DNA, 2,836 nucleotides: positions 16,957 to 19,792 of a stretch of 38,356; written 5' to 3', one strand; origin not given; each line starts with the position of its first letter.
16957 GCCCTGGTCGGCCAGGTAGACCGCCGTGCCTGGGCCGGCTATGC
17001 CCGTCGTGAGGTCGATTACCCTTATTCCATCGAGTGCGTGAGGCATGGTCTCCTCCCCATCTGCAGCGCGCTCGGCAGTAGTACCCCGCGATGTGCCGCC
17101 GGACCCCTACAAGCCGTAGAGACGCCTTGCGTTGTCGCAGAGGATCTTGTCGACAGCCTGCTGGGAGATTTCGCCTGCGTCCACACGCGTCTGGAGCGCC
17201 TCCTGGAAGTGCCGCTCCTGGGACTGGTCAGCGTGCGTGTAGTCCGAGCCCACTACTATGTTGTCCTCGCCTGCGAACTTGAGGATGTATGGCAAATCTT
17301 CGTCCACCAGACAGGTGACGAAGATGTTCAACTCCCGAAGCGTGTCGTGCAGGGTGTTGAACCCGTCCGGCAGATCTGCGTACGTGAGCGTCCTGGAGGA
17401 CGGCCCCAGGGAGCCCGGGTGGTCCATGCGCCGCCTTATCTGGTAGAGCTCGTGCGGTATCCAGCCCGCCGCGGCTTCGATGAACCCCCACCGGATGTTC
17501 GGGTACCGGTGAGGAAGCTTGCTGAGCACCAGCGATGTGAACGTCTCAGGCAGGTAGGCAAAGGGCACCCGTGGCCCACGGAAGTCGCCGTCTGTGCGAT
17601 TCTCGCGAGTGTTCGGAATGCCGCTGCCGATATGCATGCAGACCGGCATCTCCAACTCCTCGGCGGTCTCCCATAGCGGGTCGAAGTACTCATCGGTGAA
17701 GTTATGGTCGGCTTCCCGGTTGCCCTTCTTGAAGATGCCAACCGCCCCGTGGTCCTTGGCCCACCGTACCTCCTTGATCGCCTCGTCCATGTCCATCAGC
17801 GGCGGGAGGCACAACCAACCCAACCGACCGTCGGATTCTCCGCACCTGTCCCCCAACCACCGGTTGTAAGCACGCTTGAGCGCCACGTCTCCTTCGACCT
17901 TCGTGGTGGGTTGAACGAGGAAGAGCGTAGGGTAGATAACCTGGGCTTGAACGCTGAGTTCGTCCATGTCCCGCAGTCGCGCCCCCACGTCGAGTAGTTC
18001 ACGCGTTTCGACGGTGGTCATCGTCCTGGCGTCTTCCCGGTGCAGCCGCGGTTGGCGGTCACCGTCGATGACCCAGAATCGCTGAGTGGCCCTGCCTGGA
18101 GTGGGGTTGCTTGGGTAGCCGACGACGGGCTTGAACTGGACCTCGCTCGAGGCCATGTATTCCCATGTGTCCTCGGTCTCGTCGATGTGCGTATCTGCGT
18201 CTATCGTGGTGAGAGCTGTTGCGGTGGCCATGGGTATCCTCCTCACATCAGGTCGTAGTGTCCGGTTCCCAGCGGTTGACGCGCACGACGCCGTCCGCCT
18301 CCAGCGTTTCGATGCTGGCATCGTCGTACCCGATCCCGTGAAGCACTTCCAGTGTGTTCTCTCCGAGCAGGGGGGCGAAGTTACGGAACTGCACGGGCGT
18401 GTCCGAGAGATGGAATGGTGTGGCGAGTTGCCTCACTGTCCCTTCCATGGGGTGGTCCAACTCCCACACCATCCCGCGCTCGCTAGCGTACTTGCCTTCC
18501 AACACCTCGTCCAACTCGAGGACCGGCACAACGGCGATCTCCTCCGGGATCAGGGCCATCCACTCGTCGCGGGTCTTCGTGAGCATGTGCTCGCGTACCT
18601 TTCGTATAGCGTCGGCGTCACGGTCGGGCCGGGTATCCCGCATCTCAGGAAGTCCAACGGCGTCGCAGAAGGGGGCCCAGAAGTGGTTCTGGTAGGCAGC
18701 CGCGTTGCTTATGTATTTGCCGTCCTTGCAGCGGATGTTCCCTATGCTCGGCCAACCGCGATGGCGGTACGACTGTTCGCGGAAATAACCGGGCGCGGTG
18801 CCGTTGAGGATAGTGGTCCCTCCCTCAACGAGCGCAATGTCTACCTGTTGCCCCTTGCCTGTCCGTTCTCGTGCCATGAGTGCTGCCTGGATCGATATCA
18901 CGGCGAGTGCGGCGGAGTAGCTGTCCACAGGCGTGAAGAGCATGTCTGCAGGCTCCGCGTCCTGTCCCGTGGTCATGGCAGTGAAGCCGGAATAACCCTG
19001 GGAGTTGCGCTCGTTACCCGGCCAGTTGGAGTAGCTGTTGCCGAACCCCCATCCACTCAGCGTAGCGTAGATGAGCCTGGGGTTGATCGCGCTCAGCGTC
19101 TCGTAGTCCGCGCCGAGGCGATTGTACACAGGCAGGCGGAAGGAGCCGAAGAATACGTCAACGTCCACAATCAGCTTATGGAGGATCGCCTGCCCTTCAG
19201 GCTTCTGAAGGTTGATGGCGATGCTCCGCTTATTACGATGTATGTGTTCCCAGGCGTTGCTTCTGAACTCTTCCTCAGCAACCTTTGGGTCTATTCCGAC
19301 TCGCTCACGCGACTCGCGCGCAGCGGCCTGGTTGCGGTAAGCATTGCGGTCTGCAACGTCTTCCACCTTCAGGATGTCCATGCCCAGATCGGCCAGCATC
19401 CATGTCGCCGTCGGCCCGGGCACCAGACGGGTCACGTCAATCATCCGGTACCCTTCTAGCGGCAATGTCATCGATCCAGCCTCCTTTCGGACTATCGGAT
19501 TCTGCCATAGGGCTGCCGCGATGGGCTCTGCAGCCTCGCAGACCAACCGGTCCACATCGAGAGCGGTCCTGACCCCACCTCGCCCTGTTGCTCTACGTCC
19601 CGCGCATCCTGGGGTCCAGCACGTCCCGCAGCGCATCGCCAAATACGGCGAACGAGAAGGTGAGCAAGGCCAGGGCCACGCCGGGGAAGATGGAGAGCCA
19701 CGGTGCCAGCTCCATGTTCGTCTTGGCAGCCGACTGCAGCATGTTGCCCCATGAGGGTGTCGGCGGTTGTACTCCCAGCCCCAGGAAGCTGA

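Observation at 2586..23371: A 20.8-kb, 18-gene CoA-centred catabolic supercluster with its own importer and no regulator: candidate undescribed pathway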

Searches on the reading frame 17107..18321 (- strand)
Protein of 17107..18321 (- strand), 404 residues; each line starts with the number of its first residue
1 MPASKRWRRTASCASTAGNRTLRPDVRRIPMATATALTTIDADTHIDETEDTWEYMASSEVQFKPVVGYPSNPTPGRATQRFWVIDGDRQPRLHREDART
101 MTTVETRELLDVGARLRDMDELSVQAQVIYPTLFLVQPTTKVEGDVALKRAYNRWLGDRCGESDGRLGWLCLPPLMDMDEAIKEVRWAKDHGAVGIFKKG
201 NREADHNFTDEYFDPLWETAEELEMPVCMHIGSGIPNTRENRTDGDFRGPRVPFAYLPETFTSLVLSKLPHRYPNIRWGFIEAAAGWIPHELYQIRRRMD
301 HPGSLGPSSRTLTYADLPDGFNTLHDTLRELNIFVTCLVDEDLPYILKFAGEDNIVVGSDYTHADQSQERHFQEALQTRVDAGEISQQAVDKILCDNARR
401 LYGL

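Call 4: search_protein_families(library=pfam, proteins=[window:17107-18321:-])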
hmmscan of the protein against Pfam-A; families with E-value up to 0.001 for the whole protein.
window:17107-18321:- (404 aa): 1 family
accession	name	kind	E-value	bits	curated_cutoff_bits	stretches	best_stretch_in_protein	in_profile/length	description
PF04909.20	Amidohydro_2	-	1.7e-25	90.8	26.4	1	40-404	1-289/289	Amidohydrolase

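Call 8: search_protein_families(library=ncbifam, proteins=[window:17107-18321:-], max_evalue=0.00001)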
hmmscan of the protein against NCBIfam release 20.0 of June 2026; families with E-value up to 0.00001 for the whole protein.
window:17107-18321:- (404 aa): 0 families

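Call 22: search_solved_structures(query=window:17107-18321:-, show_alignments=2)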
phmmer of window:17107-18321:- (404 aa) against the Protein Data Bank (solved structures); distinct sequences matched with E-value up to 0.001: 11.
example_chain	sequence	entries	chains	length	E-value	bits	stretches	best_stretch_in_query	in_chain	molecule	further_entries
6omp_A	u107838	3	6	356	7.1e-16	61.3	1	41-290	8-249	PtmU3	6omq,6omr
8uyr_A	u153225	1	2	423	1.4e-13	53.7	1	109-402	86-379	DitZ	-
4inf_A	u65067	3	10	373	4.1e-06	29.1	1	106-375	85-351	METAL-DEPENDENT HYDROLASE | 5-Carboxyvanillate Decarboxylase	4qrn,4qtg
4dzi_A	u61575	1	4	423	7e-06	28.3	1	111-403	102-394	Putative TIM-barrel metal-dependent hydrolase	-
3s4t_A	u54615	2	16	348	1.4e-05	27.3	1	108-296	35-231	Amidohydrolase 2 | Gamma-resorcylate decarboxylase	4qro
4qs5_A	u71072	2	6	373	1.5e-05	27.3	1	106-363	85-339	Ligw2 Decarboxylase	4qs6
2dvt_A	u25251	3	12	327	1.9e-05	26.9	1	108-275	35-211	Thermophilic reversible gamma-resorcylate decarboxylase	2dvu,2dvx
6m1w_A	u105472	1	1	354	0.00019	23.6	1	132-234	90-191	Amidohydrolase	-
6m2i_A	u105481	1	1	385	0.00024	23.3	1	132-233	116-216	Amidohydrolase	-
8ful_A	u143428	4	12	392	0.00025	23.2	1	132-233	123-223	Amidohydrolase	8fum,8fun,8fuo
8sm9_F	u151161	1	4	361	0.0005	22.3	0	150-404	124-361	Amidohydrolase 2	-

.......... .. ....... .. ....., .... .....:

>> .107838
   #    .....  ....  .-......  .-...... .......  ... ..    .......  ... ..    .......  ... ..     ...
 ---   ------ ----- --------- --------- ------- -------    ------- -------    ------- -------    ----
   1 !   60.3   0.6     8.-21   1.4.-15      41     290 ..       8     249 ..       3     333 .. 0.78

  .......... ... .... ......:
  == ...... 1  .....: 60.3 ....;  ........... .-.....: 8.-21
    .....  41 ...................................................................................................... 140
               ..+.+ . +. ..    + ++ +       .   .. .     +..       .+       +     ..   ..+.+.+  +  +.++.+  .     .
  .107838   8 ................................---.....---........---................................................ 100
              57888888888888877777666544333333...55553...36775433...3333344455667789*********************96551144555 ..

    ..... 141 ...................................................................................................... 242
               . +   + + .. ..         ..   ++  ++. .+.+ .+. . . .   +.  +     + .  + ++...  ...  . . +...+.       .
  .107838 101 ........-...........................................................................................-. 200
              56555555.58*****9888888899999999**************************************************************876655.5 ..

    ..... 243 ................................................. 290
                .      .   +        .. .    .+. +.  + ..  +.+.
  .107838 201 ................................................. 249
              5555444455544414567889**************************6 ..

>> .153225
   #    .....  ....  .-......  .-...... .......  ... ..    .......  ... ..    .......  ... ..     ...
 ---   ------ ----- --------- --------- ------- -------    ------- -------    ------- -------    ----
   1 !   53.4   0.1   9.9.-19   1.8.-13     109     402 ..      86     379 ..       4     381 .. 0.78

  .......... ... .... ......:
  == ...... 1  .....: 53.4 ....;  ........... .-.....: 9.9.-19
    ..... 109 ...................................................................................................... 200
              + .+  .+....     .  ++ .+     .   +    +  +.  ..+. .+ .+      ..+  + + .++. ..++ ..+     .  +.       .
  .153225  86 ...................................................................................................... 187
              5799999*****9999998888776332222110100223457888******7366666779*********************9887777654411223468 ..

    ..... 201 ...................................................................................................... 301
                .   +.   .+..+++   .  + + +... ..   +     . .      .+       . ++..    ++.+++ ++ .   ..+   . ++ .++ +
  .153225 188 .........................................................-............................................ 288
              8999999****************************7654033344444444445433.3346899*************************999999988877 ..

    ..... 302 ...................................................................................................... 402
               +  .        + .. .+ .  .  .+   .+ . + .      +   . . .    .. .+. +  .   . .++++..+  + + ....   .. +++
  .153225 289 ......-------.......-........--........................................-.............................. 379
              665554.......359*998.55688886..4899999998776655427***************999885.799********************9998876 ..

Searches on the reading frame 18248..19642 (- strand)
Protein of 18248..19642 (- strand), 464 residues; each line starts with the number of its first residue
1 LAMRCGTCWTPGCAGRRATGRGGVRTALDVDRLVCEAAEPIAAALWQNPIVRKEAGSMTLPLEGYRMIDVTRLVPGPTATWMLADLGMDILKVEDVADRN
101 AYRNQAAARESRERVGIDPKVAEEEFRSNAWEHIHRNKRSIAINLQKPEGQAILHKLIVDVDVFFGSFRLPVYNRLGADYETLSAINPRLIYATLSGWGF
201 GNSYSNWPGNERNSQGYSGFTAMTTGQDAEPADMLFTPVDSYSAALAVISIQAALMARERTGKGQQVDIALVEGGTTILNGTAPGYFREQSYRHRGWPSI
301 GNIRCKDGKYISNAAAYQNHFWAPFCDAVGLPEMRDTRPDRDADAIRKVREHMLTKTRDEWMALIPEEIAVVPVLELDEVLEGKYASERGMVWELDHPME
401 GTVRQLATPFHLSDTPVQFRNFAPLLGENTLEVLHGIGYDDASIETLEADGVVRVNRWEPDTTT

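Call 4: search_protein_families(library=pfam, proteins=[window:18248-19642:-])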
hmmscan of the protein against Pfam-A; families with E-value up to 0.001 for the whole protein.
window:18248-19642:- (464 aa): 1 family
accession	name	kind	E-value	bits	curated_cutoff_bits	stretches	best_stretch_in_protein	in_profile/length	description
PF02515.22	CoA_transf_3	-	9.6e-84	282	23.3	1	62-430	1-366/366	CoA-transferase family III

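Call 8: search_protein_families(library=ncbifam, proteins=[window:18248-19642:-], max_evalue=0.00001)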
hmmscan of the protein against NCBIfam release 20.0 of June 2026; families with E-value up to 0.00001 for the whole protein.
window:18248-19642:- (464 aa): 7 families
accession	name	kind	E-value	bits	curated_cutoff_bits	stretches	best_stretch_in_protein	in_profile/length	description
NF003809.0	PRK05398.1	subfamily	1.3e-53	182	442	2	58-273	1-202/416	formyl-CoA transferase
TIGR03253.1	oxalate_frc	equivalog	1.4e-48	165.6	504.2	2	61-273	3-201/416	formyl-CoA transferase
NF052585.1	SucGlutTfsCaiB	equivalog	1.4e-46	158.9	750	1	59-436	5-387/394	succinate--glutarate CoA-transferase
NF041294.1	Scnl_mescCoAtase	equivalog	4e-39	134.8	700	1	62-434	4-380/381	succinyl-CoA:mesaconate CoA-transferase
NF002914.1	PRK03525.1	equivalog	8.2e-31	107.3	413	1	62-455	10-399/400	L-carnitine CoA-transferase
NF008511.0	PRK11430.1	equivalog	7.5e-27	94.4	522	1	60-392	8-338/381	CoA:oxalate CoA-transferase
TIGR04253.1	mesacon_CoA_iso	equivalog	1.2e-11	44.3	725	1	62-278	3-201/403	2-methylfumaryl-CoA isomerase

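Call 42: search_solved_structures(query=window:18248-19642:-, show_alignments=4, max_evalue=1e-20)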
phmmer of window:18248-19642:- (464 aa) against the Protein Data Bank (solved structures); distinct sequences matched with E-value up to 1e-20: 27.
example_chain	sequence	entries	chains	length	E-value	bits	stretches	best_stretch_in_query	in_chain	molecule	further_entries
1pt5_A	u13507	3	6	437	3e-34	122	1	51-273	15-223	Hypothetical protein yfdW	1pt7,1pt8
4ed9_A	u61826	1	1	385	1.2e-33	120.1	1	58-428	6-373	CAIB/BAIF family protein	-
10uh_A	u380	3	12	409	9.4e-33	117.1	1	59-453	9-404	Formyl-coenzyme a transferase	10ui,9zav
1pqy_A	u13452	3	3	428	2.4e-32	115.7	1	57-273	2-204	Hypothetical protein yfdW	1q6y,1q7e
9br6_A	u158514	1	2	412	3e-32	115.4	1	60-454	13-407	Succinate--hydroxymethylglutarate CoA-transferase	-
9br7_A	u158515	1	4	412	1.2e-31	113.4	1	60-454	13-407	Succinate--hydroxymethylglutarate CoA-transferase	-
3ubm_A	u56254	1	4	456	4.5e-31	111.6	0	59-273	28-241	Formyl-CoA:oxalate CoA-transferase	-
2vjq_A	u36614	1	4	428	4.3e-29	105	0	58-274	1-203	FORMYL-COENZYME A TRANSFERASE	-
2vjo_A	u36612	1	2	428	6.5e-29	104.4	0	58-274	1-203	FORMYL-COENZYME A TRANSFERASE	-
1p5h_A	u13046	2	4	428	1.2e-28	103.5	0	58-274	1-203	Formyl-coenzyme A transferase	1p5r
2vjk_A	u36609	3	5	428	1.2e-28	103.5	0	58-274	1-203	FORMYL-COENZYME A TRANSFERASE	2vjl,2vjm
2vjp_A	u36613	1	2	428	1.3e-28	103.5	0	58-274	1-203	FORMYL-COENZYME A TRANSFERASE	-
2vjn_A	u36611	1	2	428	1.3e-28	103.4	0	58-274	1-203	FORMYL-COENZYME A TRANSFERASE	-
1t4c_A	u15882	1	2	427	4.7e-28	101.6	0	59-274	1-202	Formyl-CoA:oxalate CoA-transferase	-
2vjm_B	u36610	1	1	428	8.4e-28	100.8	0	58-274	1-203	FORMYL-COENZYME A TRANSFERASE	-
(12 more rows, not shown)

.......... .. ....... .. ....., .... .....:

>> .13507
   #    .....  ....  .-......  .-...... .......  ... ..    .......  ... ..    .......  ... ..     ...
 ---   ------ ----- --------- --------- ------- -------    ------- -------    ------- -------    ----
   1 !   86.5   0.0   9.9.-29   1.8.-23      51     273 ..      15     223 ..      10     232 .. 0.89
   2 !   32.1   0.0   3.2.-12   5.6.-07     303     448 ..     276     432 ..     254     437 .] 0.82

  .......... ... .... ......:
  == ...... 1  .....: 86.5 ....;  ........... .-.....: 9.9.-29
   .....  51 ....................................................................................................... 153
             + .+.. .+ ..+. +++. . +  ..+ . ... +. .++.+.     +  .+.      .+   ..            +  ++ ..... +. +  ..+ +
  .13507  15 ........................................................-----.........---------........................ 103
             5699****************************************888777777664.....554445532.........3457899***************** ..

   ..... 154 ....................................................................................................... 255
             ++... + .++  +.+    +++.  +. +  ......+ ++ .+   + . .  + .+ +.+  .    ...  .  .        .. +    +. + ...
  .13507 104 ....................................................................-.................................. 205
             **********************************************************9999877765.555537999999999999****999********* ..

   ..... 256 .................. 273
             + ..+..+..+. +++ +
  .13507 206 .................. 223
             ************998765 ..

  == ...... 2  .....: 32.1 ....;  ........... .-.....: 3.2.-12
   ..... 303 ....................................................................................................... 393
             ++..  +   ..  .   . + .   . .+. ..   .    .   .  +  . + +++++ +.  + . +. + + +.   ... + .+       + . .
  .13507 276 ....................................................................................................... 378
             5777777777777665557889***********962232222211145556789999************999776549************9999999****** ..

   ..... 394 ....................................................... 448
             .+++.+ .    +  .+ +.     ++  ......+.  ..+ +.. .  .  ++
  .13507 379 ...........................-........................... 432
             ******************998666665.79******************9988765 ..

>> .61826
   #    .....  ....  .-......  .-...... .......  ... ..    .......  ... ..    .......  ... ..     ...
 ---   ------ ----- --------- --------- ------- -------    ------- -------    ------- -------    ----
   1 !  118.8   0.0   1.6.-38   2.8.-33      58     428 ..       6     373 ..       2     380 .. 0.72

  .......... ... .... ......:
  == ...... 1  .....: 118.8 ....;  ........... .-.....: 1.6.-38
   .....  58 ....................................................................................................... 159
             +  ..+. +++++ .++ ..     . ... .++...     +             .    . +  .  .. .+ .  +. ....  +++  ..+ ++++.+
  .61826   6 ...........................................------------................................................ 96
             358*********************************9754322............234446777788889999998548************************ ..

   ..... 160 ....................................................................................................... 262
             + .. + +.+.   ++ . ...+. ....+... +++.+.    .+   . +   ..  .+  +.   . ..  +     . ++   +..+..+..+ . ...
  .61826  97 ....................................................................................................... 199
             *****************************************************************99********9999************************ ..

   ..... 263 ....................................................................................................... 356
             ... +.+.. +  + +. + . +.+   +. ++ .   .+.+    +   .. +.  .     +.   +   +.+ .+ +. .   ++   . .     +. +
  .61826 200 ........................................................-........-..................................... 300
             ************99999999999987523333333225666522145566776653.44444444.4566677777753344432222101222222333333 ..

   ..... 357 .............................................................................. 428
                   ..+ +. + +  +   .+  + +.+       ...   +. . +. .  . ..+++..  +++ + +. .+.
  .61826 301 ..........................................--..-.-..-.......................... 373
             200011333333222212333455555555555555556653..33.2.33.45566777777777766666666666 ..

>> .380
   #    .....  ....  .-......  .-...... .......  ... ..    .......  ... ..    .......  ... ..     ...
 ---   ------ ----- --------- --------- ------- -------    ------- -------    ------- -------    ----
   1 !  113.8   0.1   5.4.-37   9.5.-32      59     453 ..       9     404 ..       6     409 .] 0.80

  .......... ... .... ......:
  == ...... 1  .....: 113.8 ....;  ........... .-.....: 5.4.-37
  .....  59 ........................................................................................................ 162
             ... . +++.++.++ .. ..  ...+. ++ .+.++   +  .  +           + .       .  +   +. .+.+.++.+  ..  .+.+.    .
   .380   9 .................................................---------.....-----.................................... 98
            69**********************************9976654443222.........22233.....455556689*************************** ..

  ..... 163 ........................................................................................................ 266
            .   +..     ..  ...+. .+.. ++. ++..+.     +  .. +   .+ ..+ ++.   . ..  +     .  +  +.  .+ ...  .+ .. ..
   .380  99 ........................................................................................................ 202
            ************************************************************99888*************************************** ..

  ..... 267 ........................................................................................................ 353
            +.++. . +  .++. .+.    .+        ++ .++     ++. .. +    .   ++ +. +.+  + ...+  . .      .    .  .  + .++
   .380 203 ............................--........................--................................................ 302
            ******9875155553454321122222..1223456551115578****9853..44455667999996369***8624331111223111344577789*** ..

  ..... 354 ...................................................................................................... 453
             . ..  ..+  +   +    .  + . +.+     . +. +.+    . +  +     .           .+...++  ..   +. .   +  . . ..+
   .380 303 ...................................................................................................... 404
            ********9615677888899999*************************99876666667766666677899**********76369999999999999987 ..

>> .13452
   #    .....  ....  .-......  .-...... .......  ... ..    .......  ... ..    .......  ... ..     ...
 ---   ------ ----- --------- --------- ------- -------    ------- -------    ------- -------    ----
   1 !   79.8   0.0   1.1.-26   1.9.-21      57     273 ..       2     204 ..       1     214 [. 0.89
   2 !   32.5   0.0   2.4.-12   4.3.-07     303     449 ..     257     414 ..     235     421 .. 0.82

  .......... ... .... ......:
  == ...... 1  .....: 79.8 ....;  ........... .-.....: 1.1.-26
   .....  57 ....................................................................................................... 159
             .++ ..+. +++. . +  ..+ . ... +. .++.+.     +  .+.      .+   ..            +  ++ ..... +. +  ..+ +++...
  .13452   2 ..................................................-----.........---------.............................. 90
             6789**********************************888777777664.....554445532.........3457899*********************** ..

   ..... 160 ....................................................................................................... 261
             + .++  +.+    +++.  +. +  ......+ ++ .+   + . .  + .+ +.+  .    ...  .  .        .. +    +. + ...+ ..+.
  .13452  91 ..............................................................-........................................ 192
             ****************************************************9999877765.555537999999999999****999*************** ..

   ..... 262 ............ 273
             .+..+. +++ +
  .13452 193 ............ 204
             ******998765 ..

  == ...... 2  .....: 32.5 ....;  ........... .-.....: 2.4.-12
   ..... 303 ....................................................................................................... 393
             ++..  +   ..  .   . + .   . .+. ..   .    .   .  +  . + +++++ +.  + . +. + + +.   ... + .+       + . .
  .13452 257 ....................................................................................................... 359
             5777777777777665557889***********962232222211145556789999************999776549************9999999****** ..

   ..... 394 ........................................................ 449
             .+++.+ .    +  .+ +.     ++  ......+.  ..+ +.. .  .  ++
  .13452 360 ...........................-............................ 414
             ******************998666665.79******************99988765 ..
